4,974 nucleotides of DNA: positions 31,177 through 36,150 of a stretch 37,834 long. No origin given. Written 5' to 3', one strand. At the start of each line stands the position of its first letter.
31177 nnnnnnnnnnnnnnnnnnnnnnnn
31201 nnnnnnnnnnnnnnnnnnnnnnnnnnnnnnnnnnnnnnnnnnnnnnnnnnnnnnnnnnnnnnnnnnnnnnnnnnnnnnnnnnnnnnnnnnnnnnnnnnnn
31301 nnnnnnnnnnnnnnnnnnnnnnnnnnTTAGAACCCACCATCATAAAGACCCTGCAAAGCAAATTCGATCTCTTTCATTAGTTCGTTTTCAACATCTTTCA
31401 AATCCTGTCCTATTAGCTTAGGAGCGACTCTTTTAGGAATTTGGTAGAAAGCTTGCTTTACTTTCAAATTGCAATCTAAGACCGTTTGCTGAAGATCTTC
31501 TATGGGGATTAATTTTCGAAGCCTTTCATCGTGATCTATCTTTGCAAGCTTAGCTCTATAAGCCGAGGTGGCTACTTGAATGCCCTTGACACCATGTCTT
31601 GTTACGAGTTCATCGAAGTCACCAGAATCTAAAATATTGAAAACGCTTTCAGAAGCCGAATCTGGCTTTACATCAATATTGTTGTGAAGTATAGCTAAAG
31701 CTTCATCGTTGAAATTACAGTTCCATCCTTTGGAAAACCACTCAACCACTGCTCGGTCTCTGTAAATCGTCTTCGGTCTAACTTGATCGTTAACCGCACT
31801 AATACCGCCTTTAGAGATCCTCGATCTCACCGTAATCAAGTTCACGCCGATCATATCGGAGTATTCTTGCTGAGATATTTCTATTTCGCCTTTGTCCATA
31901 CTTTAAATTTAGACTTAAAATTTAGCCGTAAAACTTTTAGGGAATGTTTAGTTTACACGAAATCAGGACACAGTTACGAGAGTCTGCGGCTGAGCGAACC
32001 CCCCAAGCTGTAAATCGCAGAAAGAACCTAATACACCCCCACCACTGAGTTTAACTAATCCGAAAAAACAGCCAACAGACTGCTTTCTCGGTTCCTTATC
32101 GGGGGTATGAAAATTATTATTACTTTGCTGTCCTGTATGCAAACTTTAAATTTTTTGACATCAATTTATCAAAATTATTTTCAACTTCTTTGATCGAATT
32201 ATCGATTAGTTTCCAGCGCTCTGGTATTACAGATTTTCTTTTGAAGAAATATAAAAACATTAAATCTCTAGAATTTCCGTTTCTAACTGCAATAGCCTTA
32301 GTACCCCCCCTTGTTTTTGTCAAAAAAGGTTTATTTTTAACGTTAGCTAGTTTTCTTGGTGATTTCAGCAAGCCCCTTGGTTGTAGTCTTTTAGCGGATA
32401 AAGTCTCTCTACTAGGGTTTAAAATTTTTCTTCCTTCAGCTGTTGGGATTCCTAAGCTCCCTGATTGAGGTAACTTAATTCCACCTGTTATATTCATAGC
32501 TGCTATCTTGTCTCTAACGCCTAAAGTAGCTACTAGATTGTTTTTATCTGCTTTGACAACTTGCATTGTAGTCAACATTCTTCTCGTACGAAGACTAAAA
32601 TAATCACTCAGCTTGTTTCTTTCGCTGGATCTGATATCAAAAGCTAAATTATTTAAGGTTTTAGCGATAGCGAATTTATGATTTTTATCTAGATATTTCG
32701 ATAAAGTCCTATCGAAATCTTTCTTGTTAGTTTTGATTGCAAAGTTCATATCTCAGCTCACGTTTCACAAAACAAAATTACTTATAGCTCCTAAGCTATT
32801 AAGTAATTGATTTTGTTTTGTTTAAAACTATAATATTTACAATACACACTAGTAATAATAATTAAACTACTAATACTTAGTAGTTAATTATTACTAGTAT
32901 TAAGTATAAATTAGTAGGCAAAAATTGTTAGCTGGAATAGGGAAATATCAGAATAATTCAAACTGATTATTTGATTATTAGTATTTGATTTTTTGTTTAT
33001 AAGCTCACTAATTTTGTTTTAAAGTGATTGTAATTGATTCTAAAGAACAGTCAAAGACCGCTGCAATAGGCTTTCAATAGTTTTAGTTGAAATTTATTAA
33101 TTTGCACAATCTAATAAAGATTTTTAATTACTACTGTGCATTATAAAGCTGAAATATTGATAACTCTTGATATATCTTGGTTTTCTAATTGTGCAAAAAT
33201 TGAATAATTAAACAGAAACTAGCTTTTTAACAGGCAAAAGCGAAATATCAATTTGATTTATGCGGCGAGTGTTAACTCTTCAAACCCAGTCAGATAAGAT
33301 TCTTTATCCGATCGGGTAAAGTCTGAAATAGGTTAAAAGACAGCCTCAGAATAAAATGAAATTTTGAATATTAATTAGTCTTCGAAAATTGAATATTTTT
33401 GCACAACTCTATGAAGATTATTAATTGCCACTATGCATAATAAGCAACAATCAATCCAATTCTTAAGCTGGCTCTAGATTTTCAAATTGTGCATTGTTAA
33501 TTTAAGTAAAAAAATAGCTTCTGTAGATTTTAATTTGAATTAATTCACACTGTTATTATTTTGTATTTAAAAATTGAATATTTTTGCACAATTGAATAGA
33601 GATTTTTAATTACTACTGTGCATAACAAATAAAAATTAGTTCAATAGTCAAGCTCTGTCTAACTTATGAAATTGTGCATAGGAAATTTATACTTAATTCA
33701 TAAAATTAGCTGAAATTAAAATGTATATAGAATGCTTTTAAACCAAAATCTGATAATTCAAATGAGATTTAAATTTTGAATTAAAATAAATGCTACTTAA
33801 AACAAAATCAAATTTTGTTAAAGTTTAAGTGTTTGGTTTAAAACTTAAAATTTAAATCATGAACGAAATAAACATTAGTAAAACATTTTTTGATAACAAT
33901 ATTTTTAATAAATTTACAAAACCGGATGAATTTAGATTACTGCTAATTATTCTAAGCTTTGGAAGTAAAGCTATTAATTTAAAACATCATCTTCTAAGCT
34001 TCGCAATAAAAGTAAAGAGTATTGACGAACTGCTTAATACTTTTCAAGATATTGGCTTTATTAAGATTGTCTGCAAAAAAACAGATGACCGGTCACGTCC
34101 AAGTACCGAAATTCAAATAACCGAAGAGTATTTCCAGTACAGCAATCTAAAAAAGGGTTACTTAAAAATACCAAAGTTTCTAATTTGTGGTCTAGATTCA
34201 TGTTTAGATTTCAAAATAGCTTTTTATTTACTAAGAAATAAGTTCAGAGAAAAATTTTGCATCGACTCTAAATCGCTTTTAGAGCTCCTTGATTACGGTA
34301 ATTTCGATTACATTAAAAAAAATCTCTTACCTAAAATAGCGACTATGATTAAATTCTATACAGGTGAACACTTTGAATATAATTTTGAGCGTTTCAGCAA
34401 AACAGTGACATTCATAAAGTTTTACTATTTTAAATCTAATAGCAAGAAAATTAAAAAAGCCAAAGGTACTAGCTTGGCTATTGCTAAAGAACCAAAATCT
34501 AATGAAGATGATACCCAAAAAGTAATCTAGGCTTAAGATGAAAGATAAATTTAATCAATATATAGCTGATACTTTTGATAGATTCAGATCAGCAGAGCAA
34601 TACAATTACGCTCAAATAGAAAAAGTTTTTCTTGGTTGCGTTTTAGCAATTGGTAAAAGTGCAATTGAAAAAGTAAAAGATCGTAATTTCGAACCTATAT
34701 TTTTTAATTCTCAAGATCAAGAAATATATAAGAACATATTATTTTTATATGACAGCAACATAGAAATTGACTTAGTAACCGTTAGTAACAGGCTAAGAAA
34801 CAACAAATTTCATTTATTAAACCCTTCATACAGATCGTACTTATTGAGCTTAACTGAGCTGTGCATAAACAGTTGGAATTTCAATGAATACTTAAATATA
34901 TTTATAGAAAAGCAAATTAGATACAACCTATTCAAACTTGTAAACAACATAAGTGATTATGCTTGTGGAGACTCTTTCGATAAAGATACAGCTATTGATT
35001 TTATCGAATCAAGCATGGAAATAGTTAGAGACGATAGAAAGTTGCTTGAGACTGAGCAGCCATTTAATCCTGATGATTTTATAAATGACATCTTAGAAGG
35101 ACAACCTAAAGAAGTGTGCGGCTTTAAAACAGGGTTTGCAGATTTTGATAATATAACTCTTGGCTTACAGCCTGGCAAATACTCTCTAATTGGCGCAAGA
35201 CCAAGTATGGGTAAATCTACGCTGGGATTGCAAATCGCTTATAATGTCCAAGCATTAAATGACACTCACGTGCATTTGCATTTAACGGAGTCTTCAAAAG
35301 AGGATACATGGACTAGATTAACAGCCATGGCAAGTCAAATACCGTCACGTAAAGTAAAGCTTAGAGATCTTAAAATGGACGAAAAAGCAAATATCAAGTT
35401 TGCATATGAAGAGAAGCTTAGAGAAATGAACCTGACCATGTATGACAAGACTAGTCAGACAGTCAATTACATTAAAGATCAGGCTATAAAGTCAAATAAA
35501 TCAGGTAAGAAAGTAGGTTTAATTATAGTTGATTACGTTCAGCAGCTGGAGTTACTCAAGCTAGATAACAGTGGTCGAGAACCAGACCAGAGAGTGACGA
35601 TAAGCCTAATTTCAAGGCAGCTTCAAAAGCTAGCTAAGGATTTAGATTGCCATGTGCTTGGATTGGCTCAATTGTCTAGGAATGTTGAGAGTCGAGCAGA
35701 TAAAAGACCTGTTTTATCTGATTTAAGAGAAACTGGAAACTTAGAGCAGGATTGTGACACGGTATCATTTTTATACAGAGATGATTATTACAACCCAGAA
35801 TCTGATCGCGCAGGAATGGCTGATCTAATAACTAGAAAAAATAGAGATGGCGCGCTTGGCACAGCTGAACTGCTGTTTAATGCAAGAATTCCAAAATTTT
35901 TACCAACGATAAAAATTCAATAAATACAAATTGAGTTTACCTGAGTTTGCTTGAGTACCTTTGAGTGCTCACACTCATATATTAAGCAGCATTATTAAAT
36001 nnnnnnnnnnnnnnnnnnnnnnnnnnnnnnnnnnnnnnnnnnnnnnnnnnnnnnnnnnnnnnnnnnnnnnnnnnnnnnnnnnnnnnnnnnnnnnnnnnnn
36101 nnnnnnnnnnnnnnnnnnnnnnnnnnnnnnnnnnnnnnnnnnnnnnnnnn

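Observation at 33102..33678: Three tandem promoter/operator-like modules with fixed three-site geometry; a fourth copy lies 23 kb away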

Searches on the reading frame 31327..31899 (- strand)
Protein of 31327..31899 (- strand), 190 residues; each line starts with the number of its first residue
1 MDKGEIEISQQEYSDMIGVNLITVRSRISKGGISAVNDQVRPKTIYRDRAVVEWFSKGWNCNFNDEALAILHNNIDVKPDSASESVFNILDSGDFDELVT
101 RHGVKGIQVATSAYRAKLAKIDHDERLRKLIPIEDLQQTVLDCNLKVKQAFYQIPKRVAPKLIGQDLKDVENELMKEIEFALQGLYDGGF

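Call 12: search_protein_families(library=phrogs, proteins=[window:31327-31899:-], max_evalue=0.001)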
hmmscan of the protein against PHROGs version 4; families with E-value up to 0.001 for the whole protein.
window:31327-31899:- (190 aa): 1 family
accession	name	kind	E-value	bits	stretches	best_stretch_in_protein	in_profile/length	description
phrog_57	-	head and packaging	5.4e-10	40.4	1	113-187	97-171/199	terminase small subunit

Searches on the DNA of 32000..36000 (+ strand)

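Call 8: search_dna_similar(query=window:32000-36000:+, collection=phages, mode=distant, max_rows=20)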
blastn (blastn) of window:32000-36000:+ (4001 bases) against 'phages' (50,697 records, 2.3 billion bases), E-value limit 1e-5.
Records with a match: 7; places in all: 7; records where one place covers at least 80% of the query: 0.
Best place of each record, by identity: 60-80% 7.
By first word of the organism name: Mycoplasma 4; Staphylococcus 3.
By host as written in the record: Staphylococcus hominis 2; Staphylococcus sp. 1; Mycoplasma anserisalpingitidis MYCAV94 1; Mycoplasma anserisalpingitidis MYCAV212 1; Mycoplasma anserisalpingitidis MYCAV221 1; Mycoplasma anserisalpingitidis MYCAV313 1.
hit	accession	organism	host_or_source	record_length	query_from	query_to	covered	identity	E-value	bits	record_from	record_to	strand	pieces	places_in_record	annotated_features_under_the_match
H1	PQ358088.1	Staphylococcus phage TPWB-09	Staphylococcus sp.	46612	3670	3795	3%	71.4%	1e-7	66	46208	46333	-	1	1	hypothetical protein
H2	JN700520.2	Staphylococcus phage StB12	Staphylococcus hominis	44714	3684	3794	3%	73.2%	5e-6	61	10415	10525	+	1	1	helicase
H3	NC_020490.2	Staphylococcus phage StB12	Staphylococcus hominis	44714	3684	3794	3%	73.2%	5e-6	61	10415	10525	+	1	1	DnaB-like replicative helicase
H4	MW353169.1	Mycoplasma phage sp.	Mycoplasma anserisalpingitidis MYCAV94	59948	3685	3795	3%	72.1%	5e-6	62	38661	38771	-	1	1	replicative DNA helicase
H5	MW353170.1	Mycoplasma phage sp.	Mycoplasma anserisalpingitidis MYCAV212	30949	3685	3795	3%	72.1%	5e-6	62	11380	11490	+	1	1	replicative DNA helicase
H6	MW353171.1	Mycoplasma phage sp.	Mycoplasma anserisalpingitidis MYCAV221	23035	3685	3795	3%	72.1%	5e-6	62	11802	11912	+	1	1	replicative DNA helicase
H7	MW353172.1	Mycoplasma phage sp.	Mycoplasma anserisalpingitidis MYCAV313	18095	3685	3795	3%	72.1%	5e-6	62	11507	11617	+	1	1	replicative DNA helicase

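Call 51: search_rna_families(source=window, start=32600, end=34000, threshold=evalue, max_evalue=5)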
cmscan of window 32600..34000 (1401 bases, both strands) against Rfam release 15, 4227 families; matches with E-value up to 5: 2.
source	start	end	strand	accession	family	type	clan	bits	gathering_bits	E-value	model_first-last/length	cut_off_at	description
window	32762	32826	+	RF00971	mir-578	Gene; miRNA;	-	18.7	98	3.4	1-84/84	no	mir-578 microRNA precursor family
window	33195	33279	-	RF02412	snoR144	Gene; snRNA; snoRNA; HACA-box;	-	18.4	100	1.4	1-145/145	no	Small nucleolar RNA snoR144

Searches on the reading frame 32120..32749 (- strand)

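Call 9: search_protein_families(library=pfam, proteins=[window:32120-32749:-], max_evalue=0.01)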
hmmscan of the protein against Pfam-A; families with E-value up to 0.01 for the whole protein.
window:32120-32749:- (209 aa): 0 families

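Call 12: search_protein_families(library=phrogs, proteins=[window:32120-32749:-], max_evalue=0.001)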
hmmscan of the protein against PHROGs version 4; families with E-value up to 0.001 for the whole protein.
window:32120-32749:- (209 aa): 2 families
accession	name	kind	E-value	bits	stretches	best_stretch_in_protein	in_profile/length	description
phrog_1924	-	tail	7.4e-18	66.3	1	1-209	2-237/237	minor tail protein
phrog_4688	-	tail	4.1e-06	27.8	1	10-203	12-229/237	minor tail protein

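Call 56: search_protein_families(library=pfam, proteins=[window:32120-32749:-], max_evalue=5)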
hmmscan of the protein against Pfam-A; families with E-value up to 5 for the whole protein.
window:32120-32749:- (209 aa): 0 families
